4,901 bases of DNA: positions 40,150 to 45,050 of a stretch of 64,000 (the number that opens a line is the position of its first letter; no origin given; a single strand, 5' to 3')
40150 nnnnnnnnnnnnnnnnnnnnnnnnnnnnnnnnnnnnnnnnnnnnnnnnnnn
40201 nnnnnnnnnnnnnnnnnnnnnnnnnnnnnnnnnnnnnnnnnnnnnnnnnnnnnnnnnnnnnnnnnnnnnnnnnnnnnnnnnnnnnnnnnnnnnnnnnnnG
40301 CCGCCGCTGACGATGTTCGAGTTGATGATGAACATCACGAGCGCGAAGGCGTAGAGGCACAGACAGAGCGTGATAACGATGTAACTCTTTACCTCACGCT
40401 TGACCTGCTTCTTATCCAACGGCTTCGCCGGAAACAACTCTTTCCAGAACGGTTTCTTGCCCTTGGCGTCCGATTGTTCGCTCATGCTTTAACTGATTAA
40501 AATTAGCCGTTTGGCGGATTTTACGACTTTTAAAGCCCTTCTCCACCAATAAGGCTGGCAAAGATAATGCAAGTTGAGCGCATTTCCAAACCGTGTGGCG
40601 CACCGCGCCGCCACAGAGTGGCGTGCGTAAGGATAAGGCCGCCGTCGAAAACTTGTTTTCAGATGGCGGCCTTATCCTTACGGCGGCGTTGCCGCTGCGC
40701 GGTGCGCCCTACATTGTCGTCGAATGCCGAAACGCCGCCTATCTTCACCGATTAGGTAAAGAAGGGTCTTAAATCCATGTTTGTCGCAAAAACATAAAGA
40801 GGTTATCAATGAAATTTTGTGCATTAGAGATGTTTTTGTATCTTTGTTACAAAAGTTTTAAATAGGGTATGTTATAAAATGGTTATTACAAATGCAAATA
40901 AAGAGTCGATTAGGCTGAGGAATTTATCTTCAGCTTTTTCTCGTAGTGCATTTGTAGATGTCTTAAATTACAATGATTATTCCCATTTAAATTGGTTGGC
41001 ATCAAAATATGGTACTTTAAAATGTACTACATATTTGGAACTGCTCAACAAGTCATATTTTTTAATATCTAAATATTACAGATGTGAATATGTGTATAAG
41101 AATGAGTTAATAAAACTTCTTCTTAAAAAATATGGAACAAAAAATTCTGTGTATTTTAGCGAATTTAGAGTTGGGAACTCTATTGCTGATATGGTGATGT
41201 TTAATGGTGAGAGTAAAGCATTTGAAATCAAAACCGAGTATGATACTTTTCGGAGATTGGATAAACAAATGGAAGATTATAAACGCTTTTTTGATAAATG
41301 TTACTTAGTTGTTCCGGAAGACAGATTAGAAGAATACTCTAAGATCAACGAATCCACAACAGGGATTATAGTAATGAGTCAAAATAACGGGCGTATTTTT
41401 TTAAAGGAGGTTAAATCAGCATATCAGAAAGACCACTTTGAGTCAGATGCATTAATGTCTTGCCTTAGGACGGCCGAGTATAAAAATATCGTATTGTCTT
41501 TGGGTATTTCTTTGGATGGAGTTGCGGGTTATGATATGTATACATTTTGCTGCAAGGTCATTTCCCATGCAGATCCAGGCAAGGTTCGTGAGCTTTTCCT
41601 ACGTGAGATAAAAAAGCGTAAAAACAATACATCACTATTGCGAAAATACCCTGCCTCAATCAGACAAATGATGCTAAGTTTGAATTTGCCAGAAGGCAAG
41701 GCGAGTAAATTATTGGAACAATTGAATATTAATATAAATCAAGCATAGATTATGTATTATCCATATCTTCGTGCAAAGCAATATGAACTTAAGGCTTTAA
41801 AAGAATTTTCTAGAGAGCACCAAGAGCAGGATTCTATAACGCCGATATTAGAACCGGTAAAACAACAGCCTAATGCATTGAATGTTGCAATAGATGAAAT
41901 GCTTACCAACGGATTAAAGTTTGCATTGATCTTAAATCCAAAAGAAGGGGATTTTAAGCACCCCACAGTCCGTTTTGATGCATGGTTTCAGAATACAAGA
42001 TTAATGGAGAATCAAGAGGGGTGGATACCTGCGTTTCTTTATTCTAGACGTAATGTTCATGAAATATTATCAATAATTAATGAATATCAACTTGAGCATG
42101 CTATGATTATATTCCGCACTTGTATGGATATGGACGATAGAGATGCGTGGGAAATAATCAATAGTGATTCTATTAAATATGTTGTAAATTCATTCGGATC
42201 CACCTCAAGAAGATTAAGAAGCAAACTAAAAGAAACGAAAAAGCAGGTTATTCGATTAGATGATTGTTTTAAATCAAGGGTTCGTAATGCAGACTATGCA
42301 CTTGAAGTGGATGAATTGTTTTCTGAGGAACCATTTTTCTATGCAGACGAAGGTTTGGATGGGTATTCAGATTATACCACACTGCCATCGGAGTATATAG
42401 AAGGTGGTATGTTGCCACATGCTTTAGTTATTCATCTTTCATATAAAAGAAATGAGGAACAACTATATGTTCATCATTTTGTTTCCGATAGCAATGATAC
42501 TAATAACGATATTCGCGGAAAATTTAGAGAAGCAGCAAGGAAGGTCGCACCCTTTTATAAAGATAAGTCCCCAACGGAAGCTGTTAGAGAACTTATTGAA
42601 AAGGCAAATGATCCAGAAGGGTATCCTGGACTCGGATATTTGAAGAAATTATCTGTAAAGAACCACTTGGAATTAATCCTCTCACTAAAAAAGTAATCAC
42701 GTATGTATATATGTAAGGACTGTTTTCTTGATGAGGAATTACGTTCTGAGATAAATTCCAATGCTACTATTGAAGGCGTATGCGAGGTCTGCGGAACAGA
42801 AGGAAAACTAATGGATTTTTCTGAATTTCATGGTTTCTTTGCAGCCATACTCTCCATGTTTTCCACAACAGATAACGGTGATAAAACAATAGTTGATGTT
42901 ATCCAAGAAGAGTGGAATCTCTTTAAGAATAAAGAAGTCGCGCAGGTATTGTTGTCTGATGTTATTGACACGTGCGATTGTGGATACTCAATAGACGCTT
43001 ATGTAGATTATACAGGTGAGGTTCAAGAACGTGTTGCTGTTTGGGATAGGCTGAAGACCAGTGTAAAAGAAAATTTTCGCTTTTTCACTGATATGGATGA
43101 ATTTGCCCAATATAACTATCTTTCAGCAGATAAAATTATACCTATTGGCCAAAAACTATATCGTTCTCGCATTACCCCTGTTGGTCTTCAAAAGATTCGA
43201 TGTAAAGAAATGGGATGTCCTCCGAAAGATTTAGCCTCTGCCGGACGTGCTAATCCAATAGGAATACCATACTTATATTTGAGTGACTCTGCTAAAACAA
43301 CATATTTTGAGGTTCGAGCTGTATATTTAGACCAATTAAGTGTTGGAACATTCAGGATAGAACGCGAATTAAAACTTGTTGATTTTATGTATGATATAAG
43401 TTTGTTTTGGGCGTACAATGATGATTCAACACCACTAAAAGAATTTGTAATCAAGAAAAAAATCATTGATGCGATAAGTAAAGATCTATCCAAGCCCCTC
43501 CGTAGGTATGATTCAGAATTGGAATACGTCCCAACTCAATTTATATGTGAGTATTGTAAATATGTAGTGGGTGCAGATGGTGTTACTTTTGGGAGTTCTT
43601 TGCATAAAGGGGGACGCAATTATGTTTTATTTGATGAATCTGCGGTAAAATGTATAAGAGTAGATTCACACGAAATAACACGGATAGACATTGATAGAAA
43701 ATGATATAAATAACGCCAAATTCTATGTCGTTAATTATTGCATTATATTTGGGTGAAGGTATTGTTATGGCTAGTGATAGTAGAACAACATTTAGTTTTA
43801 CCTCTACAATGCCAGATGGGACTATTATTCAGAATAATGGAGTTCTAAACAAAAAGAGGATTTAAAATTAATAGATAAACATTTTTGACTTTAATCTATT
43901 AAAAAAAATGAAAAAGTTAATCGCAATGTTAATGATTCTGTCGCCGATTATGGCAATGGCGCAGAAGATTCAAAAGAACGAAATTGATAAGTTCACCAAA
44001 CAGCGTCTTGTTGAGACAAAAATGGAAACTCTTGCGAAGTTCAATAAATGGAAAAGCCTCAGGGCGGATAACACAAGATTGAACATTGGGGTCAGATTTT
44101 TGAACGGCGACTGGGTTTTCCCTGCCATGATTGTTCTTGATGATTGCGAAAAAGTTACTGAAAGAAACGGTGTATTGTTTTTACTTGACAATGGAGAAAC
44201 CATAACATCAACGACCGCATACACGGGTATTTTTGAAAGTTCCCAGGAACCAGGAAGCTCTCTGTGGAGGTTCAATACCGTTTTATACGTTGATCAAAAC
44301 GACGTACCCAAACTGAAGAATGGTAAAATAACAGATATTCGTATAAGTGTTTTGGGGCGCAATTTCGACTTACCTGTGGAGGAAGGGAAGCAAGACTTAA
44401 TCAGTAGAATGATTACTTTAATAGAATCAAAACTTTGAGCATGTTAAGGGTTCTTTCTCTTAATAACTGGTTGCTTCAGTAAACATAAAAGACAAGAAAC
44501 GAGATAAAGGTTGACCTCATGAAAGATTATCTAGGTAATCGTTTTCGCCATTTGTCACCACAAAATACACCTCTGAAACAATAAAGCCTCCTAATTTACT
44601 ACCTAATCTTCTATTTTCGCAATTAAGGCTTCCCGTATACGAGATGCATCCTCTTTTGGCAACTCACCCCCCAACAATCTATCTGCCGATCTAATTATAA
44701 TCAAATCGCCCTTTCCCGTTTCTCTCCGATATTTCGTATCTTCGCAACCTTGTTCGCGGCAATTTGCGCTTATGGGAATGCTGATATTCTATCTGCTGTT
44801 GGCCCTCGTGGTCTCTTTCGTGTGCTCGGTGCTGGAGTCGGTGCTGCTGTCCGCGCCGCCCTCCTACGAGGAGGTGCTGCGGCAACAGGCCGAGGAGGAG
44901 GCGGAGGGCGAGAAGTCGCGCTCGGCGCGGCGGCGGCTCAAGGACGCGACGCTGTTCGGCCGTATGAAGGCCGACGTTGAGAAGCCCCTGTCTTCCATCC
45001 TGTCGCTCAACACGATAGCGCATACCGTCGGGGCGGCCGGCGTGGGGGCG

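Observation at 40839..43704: Candidate uncharacterised defence operon: PD-(D/E)xK (sce7726-like) + Beta_protein/sce7725-like + zinc-ribbon-RES effector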

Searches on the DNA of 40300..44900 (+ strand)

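Call 114: search_rna_families(source=window, start=40300, end=44900, threshold=evalue, max_evalue=0.1)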
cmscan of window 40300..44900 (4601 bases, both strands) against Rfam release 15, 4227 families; matches with E-value up to 0.1: 0.
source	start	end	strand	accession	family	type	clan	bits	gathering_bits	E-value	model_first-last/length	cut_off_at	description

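Call 116: search_dna_similar(query=window:40750-44700:+, collection=plasmids, mode=distant, max_rows=10)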
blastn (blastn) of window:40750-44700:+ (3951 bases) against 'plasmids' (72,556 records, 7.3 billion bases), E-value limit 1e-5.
No match.
